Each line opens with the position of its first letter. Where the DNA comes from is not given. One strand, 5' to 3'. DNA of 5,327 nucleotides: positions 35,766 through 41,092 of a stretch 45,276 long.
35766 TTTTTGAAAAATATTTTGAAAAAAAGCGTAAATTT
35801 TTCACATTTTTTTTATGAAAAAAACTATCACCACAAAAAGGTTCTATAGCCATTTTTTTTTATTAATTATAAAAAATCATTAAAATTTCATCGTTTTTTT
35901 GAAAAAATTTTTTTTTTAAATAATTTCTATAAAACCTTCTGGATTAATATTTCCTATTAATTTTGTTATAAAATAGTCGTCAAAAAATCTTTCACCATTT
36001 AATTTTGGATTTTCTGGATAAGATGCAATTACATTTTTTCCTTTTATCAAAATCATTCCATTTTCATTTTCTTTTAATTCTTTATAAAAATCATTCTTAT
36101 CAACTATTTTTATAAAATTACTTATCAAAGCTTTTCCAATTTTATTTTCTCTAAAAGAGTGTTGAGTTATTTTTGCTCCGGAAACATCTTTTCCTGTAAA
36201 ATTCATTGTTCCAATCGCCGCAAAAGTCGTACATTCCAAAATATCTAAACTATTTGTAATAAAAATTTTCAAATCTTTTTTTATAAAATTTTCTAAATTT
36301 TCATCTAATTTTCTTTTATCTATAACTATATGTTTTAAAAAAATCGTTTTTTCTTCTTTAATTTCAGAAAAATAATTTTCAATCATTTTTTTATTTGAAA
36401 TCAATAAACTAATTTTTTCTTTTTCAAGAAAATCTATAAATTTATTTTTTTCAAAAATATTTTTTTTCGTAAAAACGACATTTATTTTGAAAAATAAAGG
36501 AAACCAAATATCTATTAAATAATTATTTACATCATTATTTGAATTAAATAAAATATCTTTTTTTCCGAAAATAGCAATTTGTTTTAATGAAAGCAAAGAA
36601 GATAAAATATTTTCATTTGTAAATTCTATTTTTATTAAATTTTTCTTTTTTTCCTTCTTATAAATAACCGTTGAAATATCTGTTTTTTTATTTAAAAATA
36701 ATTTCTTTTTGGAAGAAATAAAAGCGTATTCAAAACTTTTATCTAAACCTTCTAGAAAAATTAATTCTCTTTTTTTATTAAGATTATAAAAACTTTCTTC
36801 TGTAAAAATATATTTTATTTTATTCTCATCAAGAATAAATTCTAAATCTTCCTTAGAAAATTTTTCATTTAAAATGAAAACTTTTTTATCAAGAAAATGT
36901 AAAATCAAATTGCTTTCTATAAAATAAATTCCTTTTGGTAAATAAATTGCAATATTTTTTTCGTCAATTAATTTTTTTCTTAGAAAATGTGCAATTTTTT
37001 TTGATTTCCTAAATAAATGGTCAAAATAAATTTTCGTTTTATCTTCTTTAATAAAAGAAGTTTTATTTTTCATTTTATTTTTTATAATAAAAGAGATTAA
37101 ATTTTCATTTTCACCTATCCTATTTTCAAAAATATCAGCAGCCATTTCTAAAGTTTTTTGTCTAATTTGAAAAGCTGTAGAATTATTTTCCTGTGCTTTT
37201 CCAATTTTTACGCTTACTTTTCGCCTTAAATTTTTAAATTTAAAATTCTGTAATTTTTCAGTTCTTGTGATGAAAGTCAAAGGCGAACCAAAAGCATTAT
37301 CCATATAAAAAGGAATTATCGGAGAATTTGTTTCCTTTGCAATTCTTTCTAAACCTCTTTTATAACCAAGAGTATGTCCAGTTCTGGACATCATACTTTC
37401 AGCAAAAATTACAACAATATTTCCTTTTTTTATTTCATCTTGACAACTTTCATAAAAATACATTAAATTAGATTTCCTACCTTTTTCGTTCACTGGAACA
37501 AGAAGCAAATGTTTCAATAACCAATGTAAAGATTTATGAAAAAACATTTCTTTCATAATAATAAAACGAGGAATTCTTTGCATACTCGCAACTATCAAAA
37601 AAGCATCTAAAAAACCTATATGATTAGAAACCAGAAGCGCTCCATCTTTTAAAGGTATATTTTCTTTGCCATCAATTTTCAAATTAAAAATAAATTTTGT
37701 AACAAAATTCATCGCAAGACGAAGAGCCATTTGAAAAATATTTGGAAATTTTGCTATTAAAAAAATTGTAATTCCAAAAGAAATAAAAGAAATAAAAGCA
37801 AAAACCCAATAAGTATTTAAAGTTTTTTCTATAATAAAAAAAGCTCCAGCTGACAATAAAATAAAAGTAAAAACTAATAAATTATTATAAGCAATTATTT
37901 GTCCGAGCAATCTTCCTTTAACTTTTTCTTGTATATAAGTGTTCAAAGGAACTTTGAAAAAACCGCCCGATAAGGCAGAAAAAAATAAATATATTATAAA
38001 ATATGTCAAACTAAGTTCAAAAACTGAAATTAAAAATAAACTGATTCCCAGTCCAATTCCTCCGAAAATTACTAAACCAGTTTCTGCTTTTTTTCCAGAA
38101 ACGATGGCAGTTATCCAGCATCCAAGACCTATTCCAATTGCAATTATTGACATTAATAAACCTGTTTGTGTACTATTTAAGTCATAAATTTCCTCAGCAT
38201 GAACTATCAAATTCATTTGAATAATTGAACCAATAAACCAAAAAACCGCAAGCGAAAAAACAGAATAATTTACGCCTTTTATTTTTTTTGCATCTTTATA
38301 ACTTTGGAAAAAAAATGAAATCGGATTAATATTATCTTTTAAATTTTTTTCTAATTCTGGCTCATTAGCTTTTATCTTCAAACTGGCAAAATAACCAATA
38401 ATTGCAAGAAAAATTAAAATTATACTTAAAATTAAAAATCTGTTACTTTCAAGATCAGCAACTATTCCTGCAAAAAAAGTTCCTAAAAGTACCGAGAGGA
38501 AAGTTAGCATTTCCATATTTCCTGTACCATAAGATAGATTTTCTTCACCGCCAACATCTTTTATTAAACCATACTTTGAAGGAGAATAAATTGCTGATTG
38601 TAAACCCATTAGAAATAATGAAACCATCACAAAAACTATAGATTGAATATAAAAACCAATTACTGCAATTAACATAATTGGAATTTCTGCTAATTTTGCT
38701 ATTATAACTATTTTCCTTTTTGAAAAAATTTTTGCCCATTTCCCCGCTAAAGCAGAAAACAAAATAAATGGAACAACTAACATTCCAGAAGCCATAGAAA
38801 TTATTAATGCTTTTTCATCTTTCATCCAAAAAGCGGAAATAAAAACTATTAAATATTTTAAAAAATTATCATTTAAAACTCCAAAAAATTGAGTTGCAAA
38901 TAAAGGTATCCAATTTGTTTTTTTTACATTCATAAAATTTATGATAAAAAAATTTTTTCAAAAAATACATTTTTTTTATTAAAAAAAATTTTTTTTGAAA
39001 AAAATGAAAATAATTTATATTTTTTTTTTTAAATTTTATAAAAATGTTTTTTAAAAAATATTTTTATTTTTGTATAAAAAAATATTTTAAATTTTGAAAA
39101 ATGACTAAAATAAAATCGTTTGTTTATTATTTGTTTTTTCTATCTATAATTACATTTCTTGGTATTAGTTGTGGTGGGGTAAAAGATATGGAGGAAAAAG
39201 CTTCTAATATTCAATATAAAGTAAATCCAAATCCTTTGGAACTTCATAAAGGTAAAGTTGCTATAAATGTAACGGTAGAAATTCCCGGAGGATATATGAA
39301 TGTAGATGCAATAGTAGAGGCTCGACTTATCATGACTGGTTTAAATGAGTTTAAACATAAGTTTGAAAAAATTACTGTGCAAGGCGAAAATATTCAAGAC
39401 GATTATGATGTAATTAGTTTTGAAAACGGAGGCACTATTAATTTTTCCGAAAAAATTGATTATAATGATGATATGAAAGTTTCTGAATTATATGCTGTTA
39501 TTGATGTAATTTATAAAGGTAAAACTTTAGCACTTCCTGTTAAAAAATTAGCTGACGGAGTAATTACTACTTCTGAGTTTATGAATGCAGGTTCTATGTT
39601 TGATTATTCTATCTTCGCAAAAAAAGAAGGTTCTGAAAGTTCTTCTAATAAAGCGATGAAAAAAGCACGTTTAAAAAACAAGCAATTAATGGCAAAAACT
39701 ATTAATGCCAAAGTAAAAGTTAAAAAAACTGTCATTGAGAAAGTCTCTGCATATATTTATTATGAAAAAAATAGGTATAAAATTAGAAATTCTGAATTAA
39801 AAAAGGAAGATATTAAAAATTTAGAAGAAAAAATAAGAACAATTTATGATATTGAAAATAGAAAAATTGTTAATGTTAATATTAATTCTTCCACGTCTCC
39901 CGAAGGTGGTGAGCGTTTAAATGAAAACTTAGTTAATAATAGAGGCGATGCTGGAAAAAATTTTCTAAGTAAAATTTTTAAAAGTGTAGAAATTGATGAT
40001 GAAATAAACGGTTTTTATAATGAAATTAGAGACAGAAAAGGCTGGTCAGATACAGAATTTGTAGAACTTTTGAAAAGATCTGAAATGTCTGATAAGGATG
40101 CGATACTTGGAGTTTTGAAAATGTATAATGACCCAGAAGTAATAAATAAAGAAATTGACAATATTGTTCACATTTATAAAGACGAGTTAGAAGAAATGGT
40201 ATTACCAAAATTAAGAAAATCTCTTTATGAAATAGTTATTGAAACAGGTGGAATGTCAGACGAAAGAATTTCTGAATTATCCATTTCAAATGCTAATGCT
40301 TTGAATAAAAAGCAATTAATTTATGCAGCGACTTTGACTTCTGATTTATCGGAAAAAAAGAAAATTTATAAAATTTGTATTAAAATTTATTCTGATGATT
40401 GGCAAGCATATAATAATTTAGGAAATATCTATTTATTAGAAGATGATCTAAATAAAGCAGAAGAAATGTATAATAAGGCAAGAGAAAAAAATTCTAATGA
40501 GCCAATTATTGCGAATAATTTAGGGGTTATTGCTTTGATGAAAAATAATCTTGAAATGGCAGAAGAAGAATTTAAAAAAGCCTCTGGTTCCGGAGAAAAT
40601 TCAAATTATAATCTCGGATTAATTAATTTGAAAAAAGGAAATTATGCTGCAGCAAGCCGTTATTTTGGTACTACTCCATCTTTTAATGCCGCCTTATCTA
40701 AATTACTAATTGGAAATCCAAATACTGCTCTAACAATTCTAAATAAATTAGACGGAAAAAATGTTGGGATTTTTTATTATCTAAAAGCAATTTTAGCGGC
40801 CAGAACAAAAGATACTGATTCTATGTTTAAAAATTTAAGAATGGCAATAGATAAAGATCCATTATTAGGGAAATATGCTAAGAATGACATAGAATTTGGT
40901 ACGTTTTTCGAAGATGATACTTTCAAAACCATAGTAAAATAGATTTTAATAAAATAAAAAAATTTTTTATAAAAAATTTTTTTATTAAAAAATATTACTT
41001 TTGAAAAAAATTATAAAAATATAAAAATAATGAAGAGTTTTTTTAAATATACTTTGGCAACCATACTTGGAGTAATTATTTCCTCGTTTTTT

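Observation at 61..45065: Pervasive ~51-56 bp A/T-palindromic repeat family occupies about half of all intergenic DNA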

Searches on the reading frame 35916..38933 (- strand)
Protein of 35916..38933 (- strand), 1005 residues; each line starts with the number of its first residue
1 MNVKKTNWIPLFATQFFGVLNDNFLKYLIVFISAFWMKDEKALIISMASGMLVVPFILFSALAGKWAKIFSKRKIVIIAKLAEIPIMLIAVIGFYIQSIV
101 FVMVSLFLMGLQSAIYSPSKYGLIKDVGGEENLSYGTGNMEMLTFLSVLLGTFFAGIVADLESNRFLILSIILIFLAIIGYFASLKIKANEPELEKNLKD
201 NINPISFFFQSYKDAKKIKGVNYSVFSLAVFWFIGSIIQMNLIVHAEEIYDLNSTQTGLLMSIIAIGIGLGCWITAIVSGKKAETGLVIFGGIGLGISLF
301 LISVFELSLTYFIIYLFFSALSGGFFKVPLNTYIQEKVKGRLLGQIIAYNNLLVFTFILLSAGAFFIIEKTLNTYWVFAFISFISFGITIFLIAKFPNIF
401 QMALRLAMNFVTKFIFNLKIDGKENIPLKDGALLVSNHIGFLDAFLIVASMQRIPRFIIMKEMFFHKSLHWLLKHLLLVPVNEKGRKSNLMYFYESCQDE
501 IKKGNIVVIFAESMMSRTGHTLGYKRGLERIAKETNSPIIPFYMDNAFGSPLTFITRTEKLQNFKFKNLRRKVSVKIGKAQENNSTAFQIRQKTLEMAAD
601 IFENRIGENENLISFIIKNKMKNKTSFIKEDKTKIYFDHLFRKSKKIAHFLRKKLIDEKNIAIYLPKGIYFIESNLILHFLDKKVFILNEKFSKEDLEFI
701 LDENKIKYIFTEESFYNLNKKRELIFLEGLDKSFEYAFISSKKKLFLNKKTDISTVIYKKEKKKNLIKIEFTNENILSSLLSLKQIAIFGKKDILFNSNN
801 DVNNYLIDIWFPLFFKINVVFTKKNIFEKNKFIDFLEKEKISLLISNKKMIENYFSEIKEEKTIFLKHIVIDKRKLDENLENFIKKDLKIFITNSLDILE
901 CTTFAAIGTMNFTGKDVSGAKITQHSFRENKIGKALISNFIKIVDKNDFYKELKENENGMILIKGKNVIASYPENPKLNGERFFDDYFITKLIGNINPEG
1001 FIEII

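Call 7: search_protein_families(library=pfam, proteins=[window:35916-38933:-])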
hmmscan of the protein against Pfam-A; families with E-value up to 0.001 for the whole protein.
window:35916-38933:- (1005 aa): 4 families
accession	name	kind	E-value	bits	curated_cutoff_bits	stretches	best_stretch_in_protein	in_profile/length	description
PF07690.21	MFS_1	-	3.6e-23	82.5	33.4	1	27-354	14-339/347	Major Facilitator Superfamily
PF01553.26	Acyltransferase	-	9.6e-19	67.9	23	1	418-544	2-131/132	Acyltransferase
PF00501.34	AMP-binding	-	2.4e-11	43.5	29.9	2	620-719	7-100/384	AMP-binding enzyme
PF05977.19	MFS_3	-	0.00096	18.1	27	0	51-314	53-313/524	Transmembrane secretion effector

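Call 68: search_protein_families(library=pfam, proteins=[L177:8279-8896:-, L174:9736-10587:-], max_evalue=1)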
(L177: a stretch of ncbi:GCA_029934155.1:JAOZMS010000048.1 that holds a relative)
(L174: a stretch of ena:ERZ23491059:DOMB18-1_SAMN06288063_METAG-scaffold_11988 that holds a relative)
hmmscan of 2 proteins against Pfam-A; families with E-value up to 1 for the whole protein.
L177:8279-8896:- (205 aa): 2 families
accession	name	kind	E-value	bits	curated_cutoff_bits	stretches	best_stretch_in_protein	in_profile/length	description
PF06295.17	ZapG-like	-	0.064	13.7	33.5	1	23-82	27-86/123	Z-ring associated protein G-like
PF07788.17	PDDEXK_10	-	0.12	12.8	21.2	1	111-148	3-39/74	PD-(D/E)XK nuclease superfamily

L174:9736-10587:- (283 aa): 3 families
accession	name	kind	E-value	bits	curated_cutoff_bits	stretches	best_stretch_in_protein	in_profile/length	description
PF01385.25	OrfB_IS605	-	5.9e-22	78.6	30.5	1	52-166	2-117/120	Probable transposase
PF07282.18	Cas12f1-like_TNB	-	2.8e-11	43.8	26.3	1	187-258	1-60/60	Cas12f1-like, TNB domain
PF24450.1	DUF7566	-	0.011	15.8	27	1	60-184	6-112/336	Family of unknown function (DUF7566)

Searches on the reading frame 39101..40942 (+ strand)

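Call 7: search_protein_families(library=pfam, proteins=[window:39101-40942:+])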
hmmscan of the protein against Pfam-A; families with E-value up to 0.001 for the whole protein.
window:39101-40942:+ (613 aa): 6 families
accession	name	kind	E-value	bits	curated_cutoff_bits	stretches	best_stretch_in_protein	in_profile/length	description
PF00515.34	TPR_1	-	5.7e-09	35.9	27.8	1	435-466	2-33/34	Tetratricopeptide repeat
PF07719.23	TPR_2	-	9.7e-09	35.1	27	1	435-466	2-33/34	Tetratricopeptide repeat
PF13424.12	TPR_12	-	4.6e-08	33.6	30.1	1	436-494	5-71/77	Tetratricopeptide repeat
PF13431.12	TPR_17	-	5.1e-07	29.9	24.4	0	423-455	2-34/34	Tetratricopeptide repeat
PF13181.12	TPR_8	-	4.2e-06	26.9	25.7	0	435-460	2-27/34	Tetratricopeptide repeat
PF13432.12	TPR_16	-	1.3e-05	25.9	32.7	0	447-494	10-57/65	Tetratricopeptide repeat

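Call 68: search_protein_families(library=pfam, proteins=[L177:8279-8896:-, L174:9736-10587:-], max_evalue=1)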
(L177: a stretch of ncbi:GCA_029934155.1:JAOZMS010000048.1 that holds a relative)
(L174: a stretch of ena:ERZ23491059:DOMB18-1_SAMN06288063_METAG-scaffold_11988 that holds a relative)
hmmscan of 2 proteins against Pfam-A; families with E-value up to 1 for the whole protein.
L177:8279-8896:- (205 aa): 2 families
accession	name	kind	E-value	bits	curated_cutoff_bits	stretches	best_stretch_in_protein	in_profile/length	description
PF06295.17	ZapG-like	-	0.064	13.7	33.5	1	23-82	27-86/123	Z-ring associated protein G-like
PF07788.17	PDDEXK_10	-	0.12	12.8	21.2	1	111-148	3-39/74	PD-(D/E)XK nuclease superfamily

L174:9736-10587:- (283 aa): 3 families
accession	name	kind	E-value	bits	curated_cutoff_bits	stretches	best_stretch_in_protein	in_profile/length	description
PF01385.25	OrfB_IS605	-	5.9e-22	78.6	30.5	1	52-166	2-117/120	Probable transposase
PF07282.18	Cas12f1-like_TNB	-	2.8e-11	43.8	26.3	1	187-258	1-60/60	Cas12f1-like, TNB domain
PF24450.1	DUF7566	-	0.011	15.8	27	1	60-184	6-112/336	Family of unknown function (DUF7566)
